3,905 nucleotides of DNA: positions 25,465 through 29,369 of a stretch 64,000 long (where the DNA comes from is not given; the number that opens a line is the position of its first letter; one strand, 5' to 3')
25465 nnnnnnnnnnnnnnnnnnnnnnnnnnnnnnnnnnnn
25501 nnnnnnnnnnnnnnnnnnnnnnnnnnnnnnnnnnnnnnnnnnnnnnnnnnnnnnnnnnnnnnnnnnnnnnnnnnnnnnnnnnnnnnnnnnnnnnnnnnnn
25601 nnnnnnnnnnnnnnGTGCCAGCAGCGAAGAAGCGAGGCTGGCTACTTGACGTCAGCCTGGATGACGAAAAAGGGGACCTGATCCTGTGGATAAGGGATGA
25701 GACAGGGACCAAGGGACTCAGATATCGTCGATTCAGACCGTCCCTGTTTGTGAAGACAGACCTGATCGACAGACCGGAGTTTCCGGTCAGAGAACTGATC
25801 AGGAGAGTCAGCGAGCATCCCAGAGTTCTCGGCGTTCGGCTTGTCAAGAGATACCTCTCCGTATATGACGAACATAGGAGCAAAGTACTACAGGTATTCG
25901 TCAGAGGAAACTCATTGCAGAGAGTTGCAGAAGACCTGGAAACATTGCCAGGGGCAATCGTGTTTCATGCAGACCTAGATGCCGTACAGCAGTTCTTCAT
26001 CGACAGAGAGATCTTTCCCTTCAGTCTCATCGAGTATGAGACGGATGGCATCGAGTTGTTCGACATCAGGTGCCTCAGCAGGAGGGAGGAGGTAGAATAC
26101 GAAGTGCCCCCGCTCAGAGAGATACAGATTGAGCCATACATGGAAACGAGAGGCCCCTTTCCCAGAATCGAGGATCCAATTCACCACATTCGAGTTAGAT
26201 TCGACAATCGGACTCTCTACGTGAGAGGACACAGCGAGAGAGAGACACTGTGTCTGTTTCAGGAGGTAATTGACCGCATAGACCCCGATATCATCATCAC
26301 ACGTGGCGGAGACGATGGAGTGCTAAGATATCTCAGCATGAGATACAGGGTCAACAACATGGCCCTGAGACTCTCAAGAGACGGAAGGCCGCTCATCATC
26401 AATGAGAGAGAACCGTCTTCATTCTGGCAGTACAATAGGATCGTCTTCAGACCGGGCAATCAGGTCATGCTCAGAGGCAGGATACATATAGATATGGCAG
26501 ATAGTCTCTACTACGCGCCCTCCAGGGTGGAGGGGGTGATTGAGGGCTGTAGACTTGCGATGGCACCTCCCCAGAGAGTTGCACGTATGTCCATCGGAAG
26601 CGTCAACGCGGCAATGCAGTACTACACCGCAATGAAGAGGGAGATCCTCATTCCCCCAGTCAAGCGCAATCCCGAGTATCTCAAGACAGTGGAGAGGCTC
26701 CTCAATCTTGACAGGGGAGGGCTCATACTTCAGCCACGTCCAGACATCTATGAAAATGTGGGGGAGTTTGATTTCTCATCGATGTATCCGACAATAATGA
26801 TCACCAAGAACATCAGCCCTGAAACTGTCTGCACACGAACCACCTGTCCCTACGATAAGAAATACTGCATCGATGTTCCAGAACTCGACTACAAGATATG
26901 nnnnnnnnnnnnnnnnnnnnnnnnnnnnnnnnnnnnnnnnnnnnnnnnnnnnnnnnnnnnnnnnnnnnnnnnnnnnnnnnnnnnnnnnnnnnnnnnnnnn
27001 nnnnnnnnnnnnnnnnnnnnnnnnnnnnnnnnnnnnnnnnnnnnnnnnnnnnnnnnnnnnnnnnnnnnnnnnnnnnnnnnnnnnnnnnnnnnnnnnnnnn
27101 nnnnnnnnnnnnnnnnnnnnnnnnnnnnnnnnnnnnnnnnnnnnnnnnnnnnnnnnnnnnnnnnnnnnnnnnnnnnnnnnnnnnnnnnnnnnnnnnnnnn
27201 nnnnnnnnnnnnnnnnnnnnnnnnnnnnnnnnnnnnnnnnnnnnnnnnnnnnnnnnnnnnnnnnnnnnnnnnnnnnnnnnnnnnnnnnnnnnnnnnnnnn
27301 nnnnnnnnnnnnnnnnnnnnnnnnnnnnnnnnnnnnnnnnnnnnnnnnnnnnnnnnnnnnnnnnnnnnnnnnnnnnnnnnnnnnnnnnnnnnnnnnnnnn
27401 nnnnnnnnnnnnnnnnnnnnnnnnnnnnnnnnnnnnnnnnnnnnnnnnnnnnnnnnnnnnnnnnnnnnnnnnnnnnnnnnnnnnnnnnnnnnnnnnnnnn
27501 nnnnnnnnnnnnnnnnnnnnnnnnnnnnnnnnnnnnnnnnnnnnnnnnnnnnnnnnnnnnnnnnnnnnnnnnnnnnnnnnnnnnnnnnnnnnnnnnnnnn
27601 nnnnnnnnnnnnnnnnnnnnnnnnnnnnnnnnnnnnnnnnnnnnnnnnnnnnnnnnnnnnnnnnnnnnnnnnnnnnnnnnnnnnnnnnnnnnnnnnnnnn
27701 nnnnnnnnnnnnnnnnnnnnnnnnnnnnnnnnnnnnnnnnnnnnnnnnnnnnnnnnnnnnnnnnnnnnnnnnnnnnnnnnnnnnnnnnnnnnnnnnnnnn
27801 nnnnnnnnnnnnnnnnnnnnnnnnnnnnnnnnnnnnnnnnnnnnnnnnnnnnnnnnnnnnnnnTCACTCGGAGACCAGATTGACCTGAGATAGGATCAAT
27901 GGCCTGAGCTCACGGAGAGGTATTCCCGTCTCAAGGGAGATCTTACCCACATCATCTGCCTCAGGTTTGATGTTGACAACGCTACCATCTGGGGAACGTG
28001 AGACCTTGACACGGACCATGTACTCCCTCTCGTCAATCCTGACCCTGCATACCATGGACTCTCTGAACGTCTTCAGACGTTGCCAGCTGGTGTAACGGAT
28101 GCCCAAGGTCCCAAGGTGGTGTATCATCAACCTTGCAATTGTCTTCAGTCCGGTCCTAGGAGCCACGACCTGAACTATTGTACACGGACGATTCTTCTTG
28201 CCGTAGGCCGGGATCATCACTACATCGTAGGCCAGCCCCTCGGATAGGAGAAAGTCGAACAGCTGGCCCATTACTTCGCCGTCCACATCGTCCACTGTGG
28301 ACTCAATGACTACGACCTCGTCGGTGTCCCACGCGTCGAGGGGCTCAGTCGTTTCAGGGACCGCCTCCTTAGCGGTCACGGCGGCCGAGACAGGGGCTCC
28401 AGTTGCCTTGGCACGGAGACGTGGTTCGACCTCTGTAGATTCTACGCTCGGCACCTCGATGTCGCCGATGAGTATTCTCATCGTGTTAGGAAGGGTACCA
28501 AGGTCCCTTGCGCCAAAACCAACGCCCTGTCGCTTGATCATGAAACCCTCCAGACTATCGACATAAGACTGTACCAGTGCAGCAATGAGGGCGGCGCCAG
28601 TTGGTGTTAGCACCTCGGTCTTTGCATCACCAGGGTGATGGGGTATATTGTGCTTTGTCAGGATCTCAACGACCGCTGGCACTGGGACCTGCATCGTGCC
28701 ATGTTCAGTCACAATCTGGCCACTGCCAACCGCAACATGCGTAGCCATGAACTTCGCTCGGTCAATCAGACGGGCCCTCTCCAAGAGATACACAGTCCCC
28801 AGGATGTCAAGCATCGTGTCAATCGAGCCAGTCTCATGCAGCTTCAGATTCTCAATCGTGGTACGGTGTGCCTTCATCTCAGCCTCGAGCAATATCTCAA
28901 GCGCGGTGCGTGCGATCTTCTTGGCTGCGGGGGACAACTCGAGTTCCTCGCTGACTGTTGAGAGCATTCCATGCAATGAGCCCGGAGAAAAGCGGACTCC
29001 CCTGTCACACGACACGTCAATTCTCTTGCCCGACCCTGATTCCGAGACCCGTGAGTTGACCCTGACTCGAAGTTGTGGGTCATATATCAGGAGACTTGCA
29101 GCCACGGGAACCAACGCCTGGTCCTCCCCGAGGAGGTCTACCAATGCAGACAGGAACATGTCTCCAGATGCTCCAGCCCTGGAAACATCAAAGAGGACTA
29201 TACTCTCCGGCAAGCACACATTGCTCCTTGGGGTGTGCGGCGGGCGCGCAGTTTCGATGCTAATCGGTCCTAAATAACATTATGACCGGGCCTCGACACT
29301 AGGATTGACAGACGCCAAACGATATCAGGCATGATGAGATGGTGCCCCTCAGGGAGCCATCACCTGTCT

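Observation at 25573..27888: Family-B DNA polymerase with substituted exonuclease and motif-C residues (PolB2-like, probably not the replicase)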

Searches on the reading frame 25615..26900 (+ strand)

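Call 51: search_protein_families(library=ncbifam, proteins=[window:25615-26900:+], max_evalue=0.00001)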
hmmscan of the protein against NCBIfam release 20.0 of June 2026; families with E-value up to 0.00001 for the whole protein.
window:25615-26900:+ (428 aa): 5 families
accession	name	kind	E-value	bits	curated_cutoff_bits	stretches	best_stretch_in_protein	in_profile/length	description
NF004416.0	PRK05761.1-2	equivalog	2.6e-47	161.6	516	1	9-408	2-360/665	type B DNA-directed DNA polymerase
NF004418.0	PRK05761.1-4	subfamily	3.7e-35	121.3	692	1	18-428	9-380/717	type B DNA-directed DNA polymerase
NF004417.0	PRK05761.1-3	equivalog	4.4e-10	38.2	780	1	313-426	428-541/858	DNA-directed DNA polymerase I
NF004421.0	PRK05762.1-2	equivalog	7.5e-10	37.7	570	0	367-407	412-452/795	DNA polymerase II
NF004419.0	PRK05761.1-5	equivalog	3.4e-07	28.6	1285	0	321-413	503-598/932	DNA-directed DNA polymerase I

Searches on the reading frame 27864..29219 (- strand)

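Call 7: search_protein_families(library=pfam, proteins=[window:27864-29219:-], max_evalue=0.001)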
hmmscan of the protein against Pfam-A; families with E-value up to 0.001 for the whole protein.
window:27864-29219:- (451 aa): 1 family
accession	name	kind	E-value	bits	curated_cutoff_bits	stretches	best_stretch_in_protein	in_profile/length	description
PF01969.22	Ni_insertion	-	3.6e-87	293.4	22.1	1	9-438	2-374/375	Nickel insertion protein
